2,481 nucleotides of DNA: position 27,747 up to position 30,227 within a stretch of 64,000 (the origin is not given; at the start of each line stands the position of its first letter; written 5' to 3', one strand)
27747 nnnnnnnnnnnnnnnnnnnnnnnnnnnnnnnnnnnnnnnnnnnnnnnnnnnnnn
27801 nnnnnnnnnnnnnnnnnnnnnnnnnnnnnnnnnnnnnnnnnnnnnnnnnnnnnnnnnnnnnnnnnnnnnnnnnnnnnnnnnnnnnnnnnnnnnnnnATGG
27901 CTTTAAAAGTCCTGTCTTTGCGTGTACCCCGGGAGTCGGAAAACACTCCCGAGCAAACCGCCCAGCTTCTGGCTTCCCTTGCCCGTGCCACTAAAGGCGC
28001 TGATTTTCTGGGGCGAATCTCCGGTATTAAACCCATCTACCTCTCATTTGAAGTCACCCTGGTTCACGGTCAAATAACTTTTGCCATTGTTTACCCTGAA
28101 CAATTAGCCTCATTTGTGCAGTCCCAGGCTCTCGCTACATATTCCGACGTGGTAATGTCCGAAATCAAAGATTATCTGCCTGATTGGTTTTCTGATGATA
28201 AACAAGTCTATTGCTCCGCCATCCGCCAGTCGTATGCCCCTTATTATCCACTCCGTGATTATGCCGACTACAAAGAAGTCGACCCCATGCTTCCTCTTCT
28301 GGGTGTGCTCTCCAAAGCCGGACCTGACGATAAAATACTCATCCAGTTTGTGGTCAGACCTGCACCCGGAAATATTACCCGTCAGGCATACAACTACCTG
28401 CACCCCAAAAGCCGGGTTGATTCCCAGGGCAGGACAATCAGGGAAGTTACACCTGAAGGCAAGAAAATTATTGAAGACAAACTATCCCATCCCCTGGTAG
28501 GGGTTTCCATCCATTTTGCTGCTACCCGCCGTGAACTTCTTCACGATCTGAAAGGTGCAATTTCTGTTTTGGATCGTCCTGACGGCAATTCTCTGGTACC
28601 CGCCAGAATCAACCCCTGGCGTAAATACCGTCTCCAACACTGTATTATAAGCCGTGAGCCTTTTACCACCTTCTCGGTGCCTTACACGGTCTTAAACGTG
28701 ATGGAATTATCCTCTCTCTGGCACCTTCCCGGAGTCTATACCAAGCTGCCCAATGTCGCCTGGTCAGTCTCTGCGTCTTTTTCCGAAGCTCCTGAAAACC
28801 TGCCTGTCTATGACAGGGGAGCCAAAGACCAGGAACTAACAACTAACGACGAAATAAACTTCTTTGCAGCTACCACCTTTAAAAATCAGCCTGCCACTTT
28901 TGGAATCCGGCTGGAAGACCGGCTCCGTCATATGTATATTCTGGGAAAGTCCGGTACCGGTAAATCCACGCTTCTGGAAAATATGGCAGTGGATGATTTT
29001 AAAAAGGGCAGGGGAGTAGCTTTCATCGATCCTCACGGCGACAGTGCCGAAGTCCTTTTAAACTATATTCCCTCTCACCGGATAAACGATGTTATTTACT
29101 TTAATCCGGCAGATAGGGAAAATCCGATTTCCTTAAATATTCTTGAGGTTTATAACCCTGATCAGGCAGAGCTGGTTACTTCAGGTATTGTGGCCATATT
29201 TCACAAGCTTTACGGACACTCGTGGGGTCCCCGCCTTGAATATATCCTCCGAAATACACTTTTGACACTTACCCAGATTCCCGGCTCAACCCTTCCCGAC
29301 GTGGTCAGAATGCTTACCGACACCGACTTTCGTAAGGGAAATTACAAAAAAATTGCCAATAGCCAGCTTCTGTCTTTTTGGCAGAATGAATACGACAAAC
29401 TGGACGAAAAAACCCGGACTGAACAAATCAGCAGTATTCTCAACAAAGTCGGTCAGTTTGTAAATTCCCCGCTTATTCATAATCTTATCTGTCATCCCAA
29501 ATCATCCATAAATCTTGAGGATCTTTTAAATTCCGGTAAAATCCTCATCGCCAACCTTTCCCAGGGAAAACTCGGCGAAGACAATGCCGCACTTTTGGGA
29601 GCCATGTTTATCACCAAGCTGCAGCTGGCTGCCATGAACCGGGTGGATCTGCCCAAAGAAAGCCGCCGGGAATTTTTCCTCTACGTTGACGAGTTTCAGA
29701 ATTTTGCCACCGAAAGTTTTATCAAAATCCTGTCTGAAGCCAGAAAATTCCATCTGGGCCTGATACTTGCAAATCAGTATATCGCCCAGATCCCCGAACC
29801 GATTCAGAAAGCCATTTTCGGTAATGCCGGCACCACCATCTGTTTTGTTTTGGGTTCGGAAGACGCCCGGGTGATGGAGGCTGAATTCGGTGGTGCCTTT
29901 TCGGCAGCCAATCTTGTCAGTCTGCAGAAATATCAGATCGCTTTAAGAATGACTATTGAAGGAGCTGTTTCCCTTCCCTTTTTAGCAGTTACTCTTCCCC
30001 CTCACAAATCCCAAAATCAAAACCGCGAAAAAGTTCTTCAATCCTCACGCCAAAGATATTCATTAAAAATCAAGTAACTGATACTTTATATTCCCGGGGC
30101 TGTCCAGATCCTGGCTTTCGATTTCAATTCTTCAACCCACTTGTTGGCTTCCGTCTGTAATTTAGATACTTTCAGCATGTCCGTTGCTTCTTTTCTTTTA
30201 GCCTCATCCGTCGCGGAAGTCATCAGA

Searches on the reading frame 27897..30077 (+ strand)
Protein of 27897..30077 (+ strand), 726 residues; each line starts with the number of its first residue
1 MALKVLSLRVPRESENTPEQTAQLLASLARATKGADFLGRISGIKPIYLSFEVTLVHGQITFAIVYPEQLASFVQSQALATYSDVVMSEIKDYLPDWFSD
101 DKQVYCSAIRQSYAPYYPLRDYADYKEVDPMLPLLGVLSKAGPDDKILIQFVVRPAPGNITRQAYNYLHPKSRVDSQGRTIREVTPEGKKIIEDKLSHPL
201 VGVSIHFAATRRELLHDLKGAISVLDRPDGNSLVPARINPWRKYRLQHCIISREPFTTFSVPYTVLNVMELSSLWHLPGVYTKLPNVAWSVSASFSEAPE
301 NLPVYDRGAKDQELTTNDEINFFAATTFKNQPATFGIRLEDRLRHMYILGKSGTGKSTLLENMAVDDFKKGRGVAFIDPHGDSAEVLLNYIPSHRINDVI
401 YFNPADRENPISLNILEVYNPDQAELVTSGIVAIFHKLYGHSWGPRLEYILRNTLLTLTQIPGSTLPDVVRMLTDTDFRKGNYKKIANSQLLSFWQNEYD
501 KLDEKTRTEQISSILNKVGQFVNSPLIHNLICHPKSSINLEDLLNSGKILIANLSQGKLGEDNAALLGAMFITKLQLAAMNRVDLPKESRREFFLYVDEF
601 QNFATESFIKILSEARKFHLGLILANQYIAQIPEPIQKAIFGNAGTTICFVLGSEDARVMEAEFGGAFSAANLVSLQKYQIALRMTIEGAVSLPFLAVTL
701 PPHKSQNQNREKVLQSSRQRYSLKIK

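Call 5: search_protein_families(library=pfam, proteins=[window:27897-30077:+], max_evalue=0.01)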
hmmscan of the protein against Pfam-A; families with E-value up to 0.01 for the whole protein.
window:27897-30077:+ (726 aa): 6 families
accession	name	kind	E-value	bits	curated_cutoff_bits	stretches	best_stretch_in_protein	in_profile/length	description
PF10412.15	TrwB_AAD_bind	-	7.1e-08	32.2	20.5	1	342-646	14-304/387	Type IV secretion-system coupling protein DNA-binding domain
PF01935.23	DUF87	-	1e-06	29.4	23.2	1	337-556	16-203/220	Helicase HerA, central domain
PF25199.1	nSTAND_NTPase5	-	0.00059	20.1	34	1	341-394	39-93/145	Novel STAND NTPase 5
PF13401.12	AAA_22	-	0.0018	19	27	0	344-380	6-42/130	AAA domain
PF13191.12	AAA_16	-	0.0028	18.6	32.6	0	340-384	21-63/167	AAA ATPase domain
PF19044.6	P-loop_TraG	-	0.0036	16.4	25.8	1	344-418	30-96/413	TraG P-loop domain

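Call 6: search_protein_families(library=ncbifam, proteins=[window:27897-30077:+], max_evalue=1)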
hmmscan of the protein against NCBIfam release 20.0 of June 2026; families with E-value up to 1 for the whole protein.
window:27897-30077:+ (726 aa): 15 families
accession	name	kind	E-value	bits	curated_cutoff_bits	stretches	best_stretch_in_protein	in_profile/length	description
NF053655.1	CedD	equivalog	1.9e-11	43.4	600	2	330-420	208-286/527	DNA-translocating ATPase CedD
NF033849.1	ser_rich_anae_1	subfamily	2.9e-11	41.5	650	1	281-657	703-1095/1163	serine-rich protein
TIGR03743.1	SXT_TraD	subfamily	2.1e-09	36.4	366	2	337-420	169-255/636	conjugative transfer system coupling protein TraD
NF045973.1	conju_CD1115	equivalog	1.8e-06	27.1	250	1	342-657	23-362/442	VirD4-like conjugal transfer protein, CD1115 family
NF045975.1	VirB4_plasma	equivalog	2.2e-05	22.4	590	1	316-380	485-552/894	Mbov_0397 family ICE element conjugal transfer ATPase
NF041447.1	TrbC_conju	equivalog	2.6e-05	22.9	800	1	337-380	123-166/685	F-type conjugative transfer protein TrbC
TIGR03754.1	conj_TOL_TraD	equivalog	8.4e-05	21.3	647.55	1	336-384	173-221/643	type IV conjugative transfer system coupling protein TraD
TIGR00929.1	VirB4_CagE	subfamily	0.0013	17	643.1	1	329-378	435-473/792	VirB4 family type IV secretion/conjugal transfer ATPase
TIGR03783.1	Bac_Flav_CT_G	subfamily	0.0014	16.6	261.55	1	344-416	439-510/829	TraG family conjugative transposon ATPase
TIGR02237.1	recomb_radB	equivalog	0.0031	17.4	172.4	1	348-404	17-76/210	DNA repair and recombination protein RadB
TIGR03608.1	L_ocin_972_ABC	subfamily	0.032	13.7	254.85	1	346-371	27-53/206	putative bacteriocin export ABC transporter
NF033200.1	F430_CfbC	exception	0.053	12.9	402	1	345-392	2-53/260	Ni-sirohydrochlorin a,c-diamide reductive cyclase ATP-dependent reductase subunit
NF000355.4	ribo_prot_ABC_F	equivalog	0.054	12.3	380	1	318-366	317-362/499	ribosomal protection-like ABC-F family protein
NF008039.0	PRK10771.1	equivalog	0.066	12.6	298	1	328-364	11-46/234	thiamine ABC transporter ATP-binding protein ThiQ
TIGR02868.1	CydC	equivalog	0.18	10.4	329.05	1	344-364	362-382/530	thiol reductant ABC exporter subunit CydC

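Call 11: find_homologous_proteins(query=window:27897-30074:+)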
Query window:27897-30074:+ (726 aa): 4356 proteins with E <= 0.001 among 8000 candidates; the best 120 are listed.
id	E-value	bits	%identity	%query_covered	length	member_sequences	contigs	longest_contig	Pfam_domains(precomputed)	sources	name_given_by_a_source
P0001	0.0e+0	1641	100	100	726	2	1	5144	PF26449.1,PF10412.16,PF01935.24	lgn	-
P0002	0.0e+0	1295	79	100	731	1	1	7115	PF10412.16,PF01935.24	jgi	jgi:hypothetical protein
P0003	0.0e+0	1270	77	100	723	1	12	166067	PF10412.16,PF01935.24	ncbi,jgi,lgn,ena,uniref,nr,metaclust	ncbi:hypothetical protein A2397_05830 [Candidatus Amesbacteria bacterium RIFOXYB1_FULL_44_23]|uniref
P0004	0.0e+0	1265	77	100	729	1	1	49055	PF10412.16,PF01935.24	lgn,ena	-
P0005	0.0e+0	1258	77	100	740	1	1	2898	PF26449.1,PF10412.16,PF01935.24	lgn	-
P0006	0.0e+0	1257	77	100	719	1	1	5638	PF26449.1,PF10412.16,PF01935.24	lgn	-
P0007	0.0e+0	1257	77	100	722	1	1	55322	PF26449.1,PF10412.16,PF01935.24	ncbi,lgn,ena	-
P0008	0.0e+0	1255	77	100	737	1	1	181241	PF10412.16,PF01935.24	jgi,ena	jgi:hypothetical protein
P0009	0.0e+0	1251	77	100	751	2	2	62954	PF26449.1,PF10412.16,PF01935.24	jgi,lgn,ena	jgi:hypothetical protein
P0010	0.0e+0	1204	74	100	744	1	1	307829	PF10412.16,PF01935.24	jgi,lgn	-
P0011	0.0e+0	1194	73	100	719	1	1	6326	PF26449.1,PF10412.16,PF01935.24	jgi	-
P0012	0.0e+0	1192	73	100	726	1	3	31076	PF26449.1,PF10412.16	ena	-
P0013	0.0e+0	1187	73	100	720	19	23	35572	PF10412.16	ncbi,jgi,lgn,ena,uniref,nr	ncbi:hypothetical protein A3C34_01800 [Candidatus Amesbacteria bacterium RIFCSPHIGHO2_02_FULL_48_21]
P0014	0.0e+0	1172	73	99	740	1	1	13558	PF10412.16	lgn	-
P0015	0.0e+0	1165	71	100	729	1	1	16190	PF10412.16,PF01935.24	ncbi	-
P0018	0.0e+0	1141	70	100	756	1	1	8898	PF26449.1,PF10412.16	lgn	-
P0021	0.0e+0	1123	70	100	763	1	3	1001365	PF10412.16,PF01935.24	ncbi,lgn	-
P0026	0.0e+0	1116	71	100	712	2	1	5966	PF26449.1,PF10412.16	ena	-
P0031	0.0e+0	1083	68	99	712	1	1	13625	PF26449.1,PF10412.16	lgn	-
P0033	0.0e+0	1078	68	99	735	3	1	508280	PF26449.1,PF10412.16,PF01935.24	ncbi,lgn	-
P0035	0.0e+0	1062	68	99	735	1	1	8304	PF26449.1,PF10412.16,PF01935.24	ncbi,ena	ncbi:MAG: type IV secretion system DNA-binding domain-containing protein [Patescibacteria group bact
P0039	3.2e-291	986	62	100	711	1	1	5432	PF26449.1,PF10412.16,PF01935.24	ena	-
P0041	1.7e-280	950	60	100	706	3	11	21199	PF26449.1,PF10412.16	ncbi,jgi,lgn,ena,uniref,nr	ncbi:MAG: hypothetical protein UX80_C0018G0008 [Candidatus Amesbacteria bacterium GW2011_GWA2_47_11b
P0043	4.3e-267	906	56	100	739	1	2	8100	PF26449.1,PF10412.16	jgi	-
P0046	6.5e-263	892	56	99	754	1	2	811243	PF26449.1,PF10412.16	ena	-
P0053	2.1e-226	772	51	99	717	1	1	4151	PF26449.1,PF10412.16,PF01935.24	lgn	-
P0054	2.9e-226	771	51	99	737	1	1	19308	PF26449.1,PF10412.16,PF01935.24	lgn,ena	-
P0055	9.6e-225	766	51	99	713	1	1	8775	PF26449.1,PF10412.16,PF01935.24,PF12696.14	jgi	jgi:hypothetical protein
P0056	3.4e-223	761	50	99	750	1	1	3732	PF26449.1,PF10412.16,PF01935.24,PF12696.14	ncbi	-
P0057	1.4e-222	759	50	99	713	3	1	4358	PF26449.1,PF10412.16,PF01935.24,PF12696.14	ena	-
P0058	1.9e-222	759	51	99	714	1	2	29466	PF26449.1,PF10412.16,PF01935.24,PF12696.14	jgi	jgi:hypothetical protein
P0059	3.5e-222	758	50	99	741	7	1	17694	PF26449.1,PF10412.16,PF01935.24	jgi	-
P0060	4.2e-222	757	50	99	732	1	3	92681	PF26449.1,PF10412.16,PF01935.24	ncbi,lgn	-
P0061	4.0e-221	754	50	99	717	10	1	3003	PF26449.1,PF10412.16,PF01935.24,PF12696.14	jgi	-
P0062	6.2e-221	754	50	99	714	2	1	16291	PF26449.1,PF10412.16,PF01935.24,PF12696.14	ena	-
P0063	5.0e-220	751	50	99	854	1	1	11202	PF26449.1,PF10412.16,PF01935.24,PF12696.14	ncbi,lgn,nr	ncbi:MAG: type IV secretion system DNA-binding domain-containing protein [Candidatus Pacebacteria ba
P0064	8.0e-220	750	50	100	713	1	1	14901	PF26449.1,PF10412.16,PF01935.24,PF12696.14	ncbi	-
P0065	1.1e-219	749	51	99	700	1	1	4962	PF26449.1,PF10412.16,PF01935.24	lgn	-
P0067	1.5e-218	746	50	100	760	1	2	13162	PF26449.1,PF01935.24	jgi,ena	-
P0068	5.2e-218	744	50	99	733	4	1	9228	PF26449.1,PF10412.16,PF01935.24,PF12696.14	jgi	-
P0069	1.5e-217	742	49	99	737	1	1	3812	PF26449.1,PF01935.24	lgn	-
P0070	2.1e-217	742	48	99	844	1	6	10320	PF26449.1,PF10412.16,PF01935.24,PF12696.14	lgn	-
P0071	3.0e-217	741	49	99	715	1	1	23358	PF26449.1,PF10412.16,PF01935.24,PF12696.14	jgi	-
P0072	3.0e-217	741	49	99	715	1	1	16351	PF26449.1,PF10412.16,PF01935.24,PF12696.14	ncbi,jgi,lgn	-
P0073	1.1e-216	740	49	99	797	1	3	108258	PF26449.1,PF10412.16,PF01935.24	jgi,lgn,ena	-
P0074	1.8e-216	739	50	99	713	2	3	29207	PF26449.1,PF10412.16,PF01935.24,PF12696.14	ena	-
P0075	2.0e-216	739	50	99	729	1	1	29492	PF26449.1,PF10412.16,PF01935.24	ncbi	ncbi:type IV secretory system conjugative DNA transfer family protein [Patescibacteria group bacteri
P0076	3.9e-216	738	50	99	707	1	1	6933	PF26449.1,PF10412.16,PF01935.24,PF12696.14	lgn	-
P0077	1.6e-214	732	50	99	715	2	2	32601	PF26449.1,PF10412.16,PF01935.24,PF12696.14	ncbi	-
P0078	3.7e-214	731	48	99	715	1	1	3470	PF26449.1,PF10412.16,PF01935.24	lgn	-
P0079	9.6e-214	730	50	99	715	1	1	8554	PF26449.1,PF10412.16,PF01935.24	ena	-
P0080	2.4e-213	728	50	99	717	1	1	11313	PF26449.1,PF10412.16,PF01935.24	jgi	jgi:hypothetical protein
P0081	1.3e-212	726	49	99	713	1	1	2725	PF26449.1,PF10412.16,PF01935.24,PF12696.14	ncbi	-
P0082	5.9e-212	724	49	99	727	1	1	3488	PF26449.1,PF10412.16,PF01935.24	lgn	-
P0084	2.3e-210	719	49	100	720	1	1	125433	PF26449.1,PF10412.16,PF01935.24,PF12696.14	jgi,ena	-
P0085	5.7e-210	717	49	99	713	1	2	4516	PF26449.1,PF10412.16,PF01935.24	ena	-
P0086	9.8e-209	713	48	100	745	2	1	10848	PF26449.1,PF10412.16,PF01935.24,PF12696.14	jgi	-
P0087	1.4e-208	713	49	99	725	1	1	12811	PF26449.1,PF10412.16,PF01935.24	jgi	jgi:hypothetical protein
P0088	4.3e-208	711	51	90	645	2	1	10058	PF26449.1,PF10412.16,PF01935.24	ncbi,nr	ncbi:hypothetical protein A2V56_05690 [Candidatus Woesebacteria bacterium RBG_19FT_COMBO_42_9]|nr:MA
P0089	1.2e-207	710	48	99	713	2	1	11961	PF26449.1,PF10412.16,PF01935.24,PF12696.14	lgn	-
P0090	3.4e-207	708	47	100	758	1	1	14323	PF26449.1,PF10412.16,PF01935.24,PF12696.14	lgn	-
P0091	7.0e-207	707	48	99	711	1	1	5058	PF26449.1,PF10412.16,PF01935.24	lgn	-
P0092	1.3e-206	706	48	99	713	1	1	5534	PF26449.1,PF10412.16,PF01935.24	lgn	-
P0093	1.5e-206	706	48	99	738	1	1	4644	PF26449.1,PF10412.16,PF01935.24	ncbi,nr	ncbi:type IV secretion system DNA-binding domain-containing protein [Patescibacteria group bacterium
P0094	2.1e-206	706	48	99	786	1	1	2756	PF26449.1,PF10412.16,PF01935.24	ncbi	ncbi:type IV secretion system DNA-binding domain-containing protein, partial [Patescibacteria group 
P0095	2.3e-206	705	48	100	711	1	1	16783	PF26449.1,PF10412.16,PF01935.24,PF12696.14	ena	-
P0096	2.4e-206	705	48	98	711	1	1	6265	PF26449.1,PF10412.16,PF12696.14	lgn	-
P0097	2.4e-206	705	48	100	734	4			PF26449.1,PF10412.16,PF01935.24,PF12696.14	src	-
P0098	2.6e-206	705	48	98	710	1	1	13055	PF26449.1,PF10412.16,PF12696.14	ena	-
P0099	4.6e-206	704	49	99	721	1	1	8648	PF26449.1,PF10412.16,PF01935.24,PF02534.21,PF12696.14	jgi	jgi:hypothetical protein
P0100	4.8e-206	704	49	99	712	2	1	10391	PF26449.1,PF10412.16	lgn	-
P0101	5.5e-206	704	48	98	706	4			PF26449.1,PF10412.16,PF01935.24,PF12696.14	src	-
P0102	6.3e-206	704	47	100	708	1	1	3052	PF26449.1,PF10412.16,PF01935.24,PF12696.14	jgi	-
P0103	8.0e-206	704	47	100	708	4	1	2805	PF26449.1,PF10412.16,PF01935.24,PF12696.14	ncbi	-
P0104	9.8e-206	703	49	99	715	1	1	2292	PF26449.1,PF10412.16,PF01935.24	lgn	-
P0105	1.1e-205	703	48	100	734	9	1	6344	PF26449.1,PF10412.16,PF12696.14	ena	-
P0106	1.3e-205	703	47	100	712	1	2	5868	PF26449.1,PF10412.16,PF01935.24,PF12696.14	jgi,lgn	-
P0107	1.4e-205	703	48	99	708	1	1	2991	PF26449.1,PF10412.16,PF01935.24,PF12696.14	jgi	-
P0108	3.5e-205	702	46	99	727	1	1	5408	PF26449.1,PF10412.16,PF01935.24,PF12846.14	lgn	-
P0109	5.3e-205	701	49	99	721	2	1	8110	PF26449.1,PF10412.16,PF01935.24,PF12696.14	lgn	-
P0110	6.3e-205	701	47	100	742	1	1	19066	PF26449.1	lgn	-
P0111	6.8e-205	701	48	100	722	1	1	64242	PF26449.1,PF10412.16,PF01935.24,PF12696.14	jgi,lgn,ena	-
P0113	1.3e-204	700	48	99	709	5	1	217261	PF26449.1,PF12696.14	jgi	jgi:hypothetical protein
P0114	2.6e-204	699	47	99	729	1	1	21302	PF26449.1,PF10412.16,PF01935.24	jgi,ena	-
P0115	2.8e-204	699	48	98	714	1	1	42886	PF26449.1,PF10412.16,PF01935.24,PF12696.14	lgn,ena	-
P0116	2.9e-204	698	48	99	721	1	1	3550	PF26449.1,PF10412.16,PF01935.24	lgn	-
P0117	4.7e-204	698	47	99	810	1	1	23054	PF26449.1,PF10412.16,PF01935.24,PF12696.14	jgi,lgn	jgi:hypothetical protein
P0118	4.9e-204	698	49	99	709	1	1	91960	PF26449.1,PF10412.16,PF01935.24,PF02534.21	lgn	-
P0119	5.1e-204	698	48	99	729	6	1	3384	PF26449.1,PF10412.16,PF01935.24,PF02534.21,PF12696.14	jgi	-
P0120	5.6e-204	698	48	100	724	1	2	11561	PF26449.1,PF10412.16,PF01935.24,PF02534.21,PF12696.14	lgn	-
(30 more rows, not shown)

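Call 12: find_encoding_contigs(protein=P0003, flank=10000, max_places=2)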
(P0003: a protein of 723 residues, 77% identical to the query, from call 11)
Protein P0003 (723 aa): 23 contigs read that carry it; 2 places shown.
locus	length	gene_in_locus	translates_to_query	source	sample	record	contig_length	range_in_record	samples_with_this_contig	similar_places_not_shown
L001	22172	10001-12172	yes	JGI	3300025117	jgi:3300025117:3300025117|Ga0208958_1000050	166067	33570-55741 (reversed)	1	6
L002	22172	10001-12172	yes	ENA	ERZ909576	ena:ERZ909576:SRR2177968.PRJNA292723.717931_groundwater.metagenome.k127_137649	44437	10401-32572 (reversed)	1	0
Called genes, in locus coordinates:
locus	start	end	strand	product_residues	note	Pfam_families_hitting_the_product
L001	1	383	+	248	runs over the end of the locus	PF05175:MTS (weak), PF13489:Methyltransf_23, PF13847:Methyltransf_31 (weak), PF08241:Methyltransf_11, PF08242:Methyltransf_12, PF13649:Methyltransf_25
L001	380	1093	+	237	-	PF00588:SpoU_methylase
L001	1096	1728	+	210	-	-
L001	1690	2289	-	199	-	PF01966:HD (weak)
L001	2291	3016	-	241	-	PF12146:Hydrolase_4 (weak), PF00561:Abhydrolase_1 (weak)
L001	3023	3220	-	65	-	-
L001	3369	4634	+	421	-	-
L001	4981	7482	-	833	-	-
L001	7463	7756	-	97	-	-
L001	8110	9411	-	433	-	-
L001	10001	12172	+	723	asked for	PF01935:DUF87 (weak), PF10412:TrwB_AAD_bind (faint)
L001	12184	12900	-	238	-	-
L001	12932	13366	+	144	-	-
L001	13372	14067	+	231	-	-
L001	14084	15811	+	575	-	-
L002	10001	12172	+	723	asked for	PF01935:DUF87 (weak), PF10412:TrwB_AAD_bind (faint)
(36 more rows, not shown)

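Call 13: find_encoding_contigs(protein=P0010, flank=10000, max_places=2)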
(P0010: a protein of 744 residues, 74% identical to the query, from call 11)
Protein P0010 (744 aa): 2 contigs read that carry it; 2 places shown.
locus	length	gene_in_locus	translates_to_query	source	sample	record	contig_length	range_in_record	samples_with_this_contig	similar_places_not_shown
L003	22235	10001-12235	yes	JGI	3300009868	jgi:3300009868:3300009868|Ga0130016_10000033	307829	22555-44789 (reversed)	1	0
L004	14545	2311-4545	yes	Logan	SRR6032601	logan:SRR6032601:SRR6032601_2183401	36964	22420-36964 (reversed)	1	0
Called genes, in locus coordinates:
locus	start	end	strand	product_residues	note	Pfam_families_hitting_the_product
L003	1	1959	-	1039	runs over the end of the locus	-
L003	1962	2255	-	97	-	-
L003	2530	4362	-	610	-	-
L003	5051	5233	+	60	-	-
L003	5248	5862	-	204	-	-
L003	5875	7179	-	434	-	-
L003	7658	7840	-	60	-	-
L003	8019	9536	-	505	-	-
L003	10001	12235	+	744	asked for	PF01935:DUF87 (weak), PF10412:TrwB_AAD_bind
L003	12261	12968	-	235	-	PF13624:SurA_N_3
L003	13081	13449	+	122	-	-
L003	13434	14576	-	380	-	PF09903:DUF2130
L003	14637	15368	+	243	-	-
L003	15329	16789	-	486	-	-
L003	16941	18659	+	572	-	-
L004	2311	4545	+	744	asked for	PF01935:DUF87 (weak), PF10412:TrwB_AAD_bind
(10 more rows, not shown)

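Call 14: find_encoding_contigs(protein=P0021, flank=10000, max_places=2)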
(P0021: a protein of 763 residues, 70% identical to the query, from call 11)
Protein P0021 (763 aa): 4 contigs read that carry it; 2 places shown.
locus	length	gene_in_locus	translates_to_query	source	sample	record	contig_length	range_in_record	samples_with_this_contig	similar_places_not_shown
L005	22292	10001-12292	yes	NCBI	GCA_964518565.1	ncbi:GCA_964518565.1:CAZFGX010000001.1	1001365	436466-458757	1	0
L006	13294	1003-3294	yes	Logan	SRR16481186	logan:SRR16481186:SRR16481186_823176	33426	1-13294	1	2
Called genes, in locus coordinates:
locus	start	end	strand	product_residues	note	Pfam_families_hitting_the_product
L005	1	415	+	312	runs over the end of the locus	PF01018:GTP1_OBG, PF01926:MMR_HSR1, PF02421:FeoB_N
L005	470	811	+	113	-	PF25186:Tad4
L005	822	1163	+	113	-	PF25186:Tad4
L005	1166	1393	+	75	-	-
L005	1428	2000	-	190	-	PF12917:YfbR-like, PF13023:HD_3, PF01966:HD (weak)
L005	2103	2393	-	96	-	-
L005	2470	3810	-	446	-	PF00875:DNA_photolyase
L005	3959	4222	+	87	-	-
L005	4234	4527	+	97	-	-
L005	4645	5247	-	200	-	PF01872:RibD_C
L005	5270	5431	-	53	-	-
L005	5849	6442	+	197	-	-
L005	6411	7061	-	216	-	PF01569:PAP2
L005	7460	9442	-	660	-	-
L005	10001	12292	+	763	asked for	PF01935:DUF87 (faint), PF10412:TrwB_AAD_bind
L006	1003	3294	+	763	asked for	PF01935:DUF87 (faint), PF10412:TrwB_AAD_bind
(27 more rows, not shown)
